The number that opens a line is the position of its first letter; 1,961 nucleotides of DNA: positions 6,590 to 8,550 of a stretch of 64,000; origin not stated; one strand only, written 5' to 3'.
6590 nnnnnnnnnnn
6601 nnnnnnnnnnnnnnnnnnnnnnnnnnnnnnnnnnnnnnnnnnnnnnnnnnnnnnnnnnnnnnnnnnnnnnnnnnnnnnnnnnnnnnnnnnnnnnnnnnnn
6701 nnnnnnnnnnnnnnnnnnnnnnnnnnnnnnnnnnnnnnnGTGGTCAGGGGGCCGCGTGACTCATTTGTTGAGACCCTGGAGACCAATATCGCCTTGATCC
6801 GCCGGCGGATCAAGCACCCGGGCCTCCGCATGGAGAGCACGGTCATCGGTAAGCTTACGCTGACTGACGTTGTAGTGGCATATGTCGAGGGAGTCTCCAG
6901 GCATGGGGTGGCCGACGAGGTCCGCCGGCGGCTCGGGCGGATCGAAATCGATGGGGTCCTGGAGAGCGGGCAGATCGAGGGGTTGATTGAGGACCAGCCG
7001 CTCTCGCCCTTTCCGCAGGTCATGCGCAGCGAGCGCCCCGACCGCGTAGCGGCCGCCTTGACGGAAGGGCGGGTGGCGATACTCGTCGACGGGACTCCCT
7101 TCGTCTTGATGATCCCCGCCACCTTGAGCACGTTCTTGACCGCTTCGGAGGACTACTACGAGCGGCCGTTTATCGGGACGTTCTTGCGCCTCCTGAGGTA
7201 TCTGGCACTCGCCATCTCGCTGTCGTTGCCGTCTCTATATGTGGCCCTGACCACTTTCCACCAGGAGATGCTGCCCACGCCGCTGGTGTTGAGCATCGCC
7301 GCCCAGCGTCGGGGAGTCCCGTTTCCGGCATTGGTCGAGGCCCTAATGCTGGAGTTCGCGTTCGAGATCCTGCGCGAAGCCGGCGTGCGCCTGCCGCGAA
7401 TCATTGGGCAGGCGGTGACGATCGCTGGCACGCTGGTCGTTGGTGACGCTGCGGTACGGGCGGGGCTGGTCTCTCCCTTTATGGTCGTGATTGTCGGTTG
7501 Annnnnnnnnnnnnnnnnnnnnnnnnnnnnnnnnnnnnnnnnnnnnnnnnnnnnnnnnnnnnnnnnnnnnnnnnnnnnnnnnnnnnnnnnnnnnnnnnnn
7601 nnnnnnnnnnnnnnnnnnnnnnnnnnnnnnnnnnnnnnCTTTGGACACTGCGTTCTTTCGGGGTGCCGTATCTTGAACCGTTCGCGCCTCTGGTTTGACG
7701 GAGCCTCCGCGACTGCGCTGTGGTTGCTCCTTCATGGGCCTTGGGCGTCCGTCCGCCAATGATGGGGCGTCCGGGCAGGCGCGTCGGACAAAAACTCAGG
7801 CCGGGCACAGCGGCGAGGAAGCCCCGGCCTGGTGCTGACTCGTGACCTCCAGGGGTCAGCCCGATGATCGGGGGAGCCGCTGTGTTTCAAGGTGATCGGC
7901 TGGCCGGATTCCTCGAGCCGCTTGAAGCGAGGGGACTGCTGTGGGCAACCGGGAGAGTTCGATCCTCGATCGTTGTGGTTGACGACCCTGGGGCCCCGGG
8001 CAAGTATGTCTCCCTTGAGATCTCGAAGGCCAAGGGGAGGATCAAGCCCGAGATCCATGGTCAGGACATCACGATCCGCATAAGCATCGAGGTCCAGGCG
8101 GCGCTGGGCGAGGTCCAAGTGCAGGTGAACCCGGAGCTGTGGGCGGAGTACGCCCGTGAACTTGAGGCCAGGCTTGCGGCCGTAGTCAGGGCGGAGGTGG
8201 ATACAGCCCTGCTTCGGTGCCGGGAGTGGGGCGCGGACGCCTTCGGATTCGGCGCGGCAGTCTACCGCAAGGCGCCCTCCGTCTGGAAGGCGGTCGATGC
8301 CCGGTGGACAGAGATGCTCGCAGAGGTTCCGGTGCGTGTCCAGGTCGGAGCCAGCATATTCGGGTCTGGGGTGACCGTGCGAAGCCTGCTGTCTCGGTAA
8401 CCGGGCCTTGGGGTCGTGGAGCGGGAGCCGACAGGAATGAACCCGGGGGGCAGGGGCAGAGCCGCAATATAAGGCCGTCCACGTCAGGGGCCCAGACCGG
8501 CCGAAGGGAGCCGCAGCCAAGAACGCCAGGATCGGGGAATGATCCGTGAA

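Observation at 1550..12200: Diverged segmental duplication with reciprocal (complementary) gene decay; tpl present in one copy only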

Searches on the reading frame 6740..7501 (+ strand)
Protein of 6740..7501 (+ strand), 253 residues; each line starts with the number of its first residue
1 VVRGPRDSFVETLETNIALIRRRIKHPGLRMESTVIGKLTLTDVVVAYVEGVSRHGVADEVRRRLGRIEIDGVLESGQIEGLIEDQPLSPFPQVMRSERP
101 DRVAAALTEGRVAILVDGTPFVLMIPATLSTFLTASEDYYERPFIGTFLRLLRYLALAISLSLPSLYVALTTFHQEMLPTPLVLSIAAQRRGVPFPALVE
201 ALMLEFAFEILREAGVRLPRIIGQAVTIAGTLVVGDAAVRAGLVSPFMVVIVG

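Call 8: search_protein_families(library=pfam, proteins=[window:6740-7501:+], max_evalue=0.01)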
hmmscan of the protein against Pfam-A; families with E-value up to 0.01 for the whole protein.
window:6740-7501:+ (253 aa): 1 family
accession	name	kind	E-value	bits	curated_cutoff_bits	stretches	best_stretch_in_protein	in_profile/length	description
PF03323.18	GerA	-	2e-116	389.7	27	1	2-252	127-377/466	Bacillus/Clostridium GerA spore germination protein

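Call 9: search_protein_families(library=ncbifam, proteins=[window:6740-7501:+], max_evalue=0.001)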
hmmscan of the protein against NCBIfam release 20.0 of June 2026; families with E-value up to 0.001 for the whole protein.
window:6740-7501:+ (253 aa): 1 family
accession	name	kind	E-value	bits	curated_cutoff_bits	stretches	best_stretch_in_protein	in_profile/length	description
NF052514.1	SpGerGerXA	equivalog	1.5e-69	234.8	850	1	2-252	130-380/479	spore germination protein GerXA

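Call 65: find_related_loci(query=window:6740-7501:+, collection=metagenome_contigs, flank=8000)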
Query window:6740-7501:+ (253 aa) in metagenome_contigs; peptide patterns used: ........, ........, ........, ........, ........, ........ (x = any residue, [..] = any of these).
324 stretches matched a pattern; 49 encode a relative of the query (tblastn E <= 1e-3); 49 distinct loci.
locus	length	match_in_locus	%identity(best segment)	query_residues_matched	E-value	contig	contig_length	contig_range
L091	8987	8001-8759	60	1-253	5e-103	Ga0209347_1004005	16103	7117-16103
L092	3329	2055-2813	62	1-253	1e-104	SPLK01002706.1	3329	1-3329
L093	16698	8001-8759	61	1-253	1e-100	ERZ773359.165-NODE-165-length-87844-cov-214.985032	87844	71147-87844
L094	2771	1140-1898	61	1-253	1e-103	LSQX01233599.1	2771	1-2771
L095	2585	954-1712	61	1-253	3e-104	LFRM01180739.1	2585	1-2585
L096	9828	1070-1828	61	1-253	1e-100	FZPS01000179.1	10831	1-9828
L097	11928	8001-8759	60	1-253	6e-99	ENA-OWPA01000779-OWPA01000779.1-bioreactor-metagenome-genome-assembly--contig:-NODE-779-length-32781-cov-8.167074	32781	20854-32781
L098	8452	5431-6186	59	2-253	4e-98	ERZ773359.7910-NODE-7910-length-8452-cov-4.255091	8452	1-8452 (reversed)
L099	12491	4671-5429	60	1-253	1e-97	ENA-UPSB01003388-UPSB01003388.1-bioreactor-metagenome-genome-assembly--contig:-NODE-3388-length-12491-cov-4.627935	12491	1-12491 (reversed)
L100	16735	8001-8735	62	1-245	5e-96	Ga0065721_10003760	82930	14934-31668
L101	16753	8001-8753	59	2-252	1e-95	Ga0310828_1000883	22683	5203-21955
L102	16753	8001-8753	59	2-252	1e-95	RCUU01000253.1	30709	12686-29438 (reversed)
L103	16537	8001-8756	59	1-252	1e-93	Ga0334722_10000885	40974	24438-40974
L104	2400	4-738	61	9-253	2e-96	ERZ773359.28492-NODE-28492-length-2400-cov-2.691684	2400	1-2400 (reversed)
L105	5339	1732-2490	54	1-253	8e-93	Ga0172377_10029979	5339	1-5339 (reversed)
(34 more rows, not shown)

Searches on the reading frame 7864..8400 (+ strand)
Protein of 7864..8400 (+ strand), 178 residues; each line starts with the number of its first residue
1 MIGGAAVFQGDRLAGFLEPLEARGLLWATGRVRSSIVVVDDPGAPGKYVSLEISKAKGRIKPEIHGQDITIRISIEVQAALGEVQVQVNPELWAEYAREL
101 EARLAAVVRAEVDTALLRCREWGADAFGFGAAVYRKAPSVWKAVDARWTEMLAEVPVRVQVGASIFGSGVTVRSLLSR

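Call 8: search_protein_families(library=pfam, proteins=[window:7864-8400:+], max_evalue=0.01)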
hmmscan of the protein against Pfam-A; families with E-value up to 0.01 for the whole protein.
window:7864-8400:+ (178 aa): 1 family
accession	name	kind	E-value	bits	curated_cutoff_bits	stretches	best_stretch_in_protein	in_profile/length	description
PF05504.16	Spore_GerAC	-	1.2e-36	126.8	23.6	1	4-169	2-167/167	Spore germination B3/ GerAC like, C-terminal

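Call 9: search_protein_families(library=ncbifam, proteins=[window:7864-8400:+], max_evalue=0.001)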
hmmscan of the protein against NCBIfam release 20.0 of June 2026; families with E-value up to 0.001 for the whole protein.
window:7864-8400:+ (178 aa): 1 family
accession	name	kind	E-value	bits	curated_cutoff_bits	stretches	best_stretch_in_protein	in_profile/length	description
TIGR02887.1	spore_ger_x_C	subfamily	8.5e-32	110.5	163.25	1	2-171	202-370/371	Ger(x)C family spore germination protein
